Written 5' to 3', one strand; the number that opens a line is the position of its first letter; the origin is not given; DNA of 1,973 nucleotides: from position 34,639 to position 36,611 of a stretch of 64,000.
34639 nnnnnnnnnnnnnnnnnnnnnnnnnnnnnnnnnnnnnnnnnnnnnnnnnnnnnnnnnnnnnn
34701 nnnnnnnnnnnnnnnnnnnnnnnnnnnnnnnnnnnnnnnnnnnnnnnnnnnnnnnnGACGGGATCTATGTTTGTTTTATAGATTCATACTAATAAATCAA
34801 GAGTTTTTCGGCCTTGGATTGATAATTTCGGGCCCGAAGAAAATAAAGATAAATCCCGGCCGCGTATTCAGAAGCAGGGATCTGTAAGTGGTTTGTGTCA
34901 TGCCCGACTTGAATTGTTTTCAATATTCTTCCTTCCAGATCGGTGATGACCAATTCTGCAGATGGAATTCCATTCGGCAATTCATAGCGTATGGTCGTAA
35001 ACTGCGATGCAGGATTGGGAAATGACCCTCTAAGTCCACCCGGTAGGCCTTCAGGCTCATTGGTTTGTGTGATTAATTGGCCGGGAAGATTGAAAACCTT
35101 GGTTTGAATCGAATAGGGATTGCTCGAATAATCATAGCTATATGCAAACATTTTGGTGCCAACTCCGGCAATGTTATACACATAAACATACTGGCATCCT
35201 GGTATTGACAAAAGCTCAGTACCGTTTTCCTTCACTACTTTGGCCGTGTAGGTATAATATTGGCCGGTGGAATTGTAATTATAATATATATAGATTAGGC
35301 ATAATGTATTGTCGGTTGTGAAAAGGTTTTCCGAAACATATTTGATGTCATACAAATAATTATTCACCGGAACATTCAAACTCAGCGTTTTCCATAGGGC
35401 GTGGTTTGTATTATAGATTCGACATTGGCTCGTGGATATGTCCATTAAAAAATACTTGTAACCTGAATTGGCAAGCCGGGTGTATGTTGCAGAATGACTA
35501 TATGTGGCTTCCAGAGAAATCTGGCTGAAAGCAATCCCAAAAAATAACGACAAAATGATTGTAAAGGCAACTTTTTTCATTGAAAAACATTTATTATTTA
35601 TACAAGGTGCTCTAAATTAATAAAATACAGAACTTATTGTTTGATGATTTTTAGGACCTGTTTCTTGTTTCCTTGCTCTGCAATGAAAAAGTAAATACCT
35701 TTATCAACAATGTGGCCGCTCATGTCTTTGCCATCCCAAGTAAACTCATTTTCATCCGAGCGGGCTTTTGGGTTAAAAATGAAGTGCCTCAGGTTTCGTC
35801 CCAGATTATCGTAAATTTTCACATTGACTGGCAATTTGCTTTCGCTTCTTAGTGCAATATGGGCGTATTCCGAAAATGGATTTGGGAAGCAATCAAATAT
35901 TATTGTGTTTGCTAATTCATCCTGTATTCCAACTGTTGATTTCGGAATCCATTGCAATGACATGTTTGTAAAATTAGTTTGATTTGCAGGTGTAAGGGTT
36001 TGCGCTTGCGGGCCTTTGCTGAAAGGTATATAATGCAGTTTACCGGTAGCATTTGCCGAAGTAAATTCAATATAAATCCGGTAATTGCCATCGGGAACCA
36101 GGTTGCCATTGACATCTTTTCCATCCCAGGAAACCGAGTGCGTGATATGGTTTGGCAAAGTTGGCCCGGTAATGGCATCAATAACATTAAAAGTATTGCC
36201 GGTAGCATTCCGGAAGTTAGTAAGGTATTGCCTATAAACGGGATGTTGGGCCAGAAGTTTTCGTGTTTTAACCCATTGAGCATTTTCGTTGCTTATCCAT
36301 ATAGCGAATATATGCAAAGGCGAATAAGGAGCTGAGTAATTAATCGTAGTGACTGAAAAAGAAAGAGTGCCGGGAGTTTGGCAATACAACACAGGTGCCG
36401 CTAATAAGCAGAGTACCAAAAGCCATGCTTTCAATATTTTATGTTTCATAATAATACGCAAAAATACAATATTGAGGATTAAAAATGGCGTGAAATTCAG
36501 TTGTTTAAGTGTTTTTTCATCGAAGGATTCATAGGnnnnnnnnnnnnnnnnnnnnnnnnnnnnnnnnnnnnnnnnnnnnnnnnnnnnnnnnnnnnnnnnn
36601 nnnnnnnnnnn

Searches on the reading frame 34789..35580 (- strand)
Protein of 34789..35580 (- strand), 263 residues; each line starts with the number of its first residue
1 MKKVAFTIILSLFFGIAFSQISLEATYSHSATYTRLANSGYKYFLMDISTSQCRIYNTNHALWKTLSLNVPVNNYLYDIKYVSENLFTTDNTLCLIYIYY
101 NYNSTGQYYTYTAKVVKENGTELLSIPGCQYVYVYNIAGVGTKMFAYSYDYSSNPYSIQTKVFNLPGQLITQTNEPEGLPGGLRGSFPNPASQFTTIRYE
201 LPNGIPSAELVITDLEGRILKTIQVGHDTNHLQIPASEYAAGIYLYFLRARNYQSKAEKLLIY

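Call 58: search_protein_families(library=pfam, proteins=[window:34789-35580:-], max_evalue=0.00001)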
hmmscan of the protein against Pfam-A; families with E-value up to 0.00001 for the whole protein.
window:34789-35580:- (263 aa): 1 family
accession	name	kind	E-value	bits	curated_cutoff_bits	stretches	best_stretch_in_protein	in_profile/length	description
PF18962.6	Por_Secre_tail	-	1.1e-09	38.8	27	1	187-262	2-75/75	Secretion system C-terminal sorting domain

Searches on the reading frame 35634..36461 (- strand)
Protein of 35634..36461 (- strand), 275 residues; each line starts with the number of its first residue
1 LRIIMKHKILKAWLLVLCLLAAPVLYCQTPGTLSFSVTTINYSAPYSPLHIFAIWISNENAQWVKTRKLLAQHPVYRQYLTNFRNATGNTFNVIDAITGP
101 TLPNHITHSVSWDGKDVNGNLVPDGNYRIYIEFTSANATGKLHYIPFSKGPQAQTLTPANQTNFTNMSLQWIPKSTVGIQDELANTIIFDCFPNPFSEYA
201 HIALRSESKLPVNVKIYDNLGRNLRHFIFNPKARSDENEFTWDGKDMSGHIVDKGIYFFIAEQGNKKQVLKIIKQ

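Call 58: search_protein_families(library=pfam, proteins=[window:35634-36461:-], max_evalue=0.00001)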
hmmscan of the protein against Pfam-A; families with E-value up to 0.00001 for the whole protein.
window:35634-36461:- (275 aa): 4 families
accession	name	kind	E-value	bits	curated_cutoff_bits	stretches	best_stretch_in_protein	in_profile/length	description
PF13860.13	FlgD_ig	-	3.1e-13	49.9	27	0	107-135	49-77/79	FlgD Ig-like domain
PF10029.15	DUF2271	-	4e-11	43.2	27.3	1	38-154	12-124/136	Predicted periplasmic protein (DUF2271)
PF18962.6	Por_Secre_tail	-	8.4e-07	29.6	27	1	192-273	2-74/75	Secretion system C-terminal sorting domain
PF13585.12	CHU_C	-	3.7e-06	27.4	27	0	212-267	29-77/86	CHU_C Type IX secretion signal domain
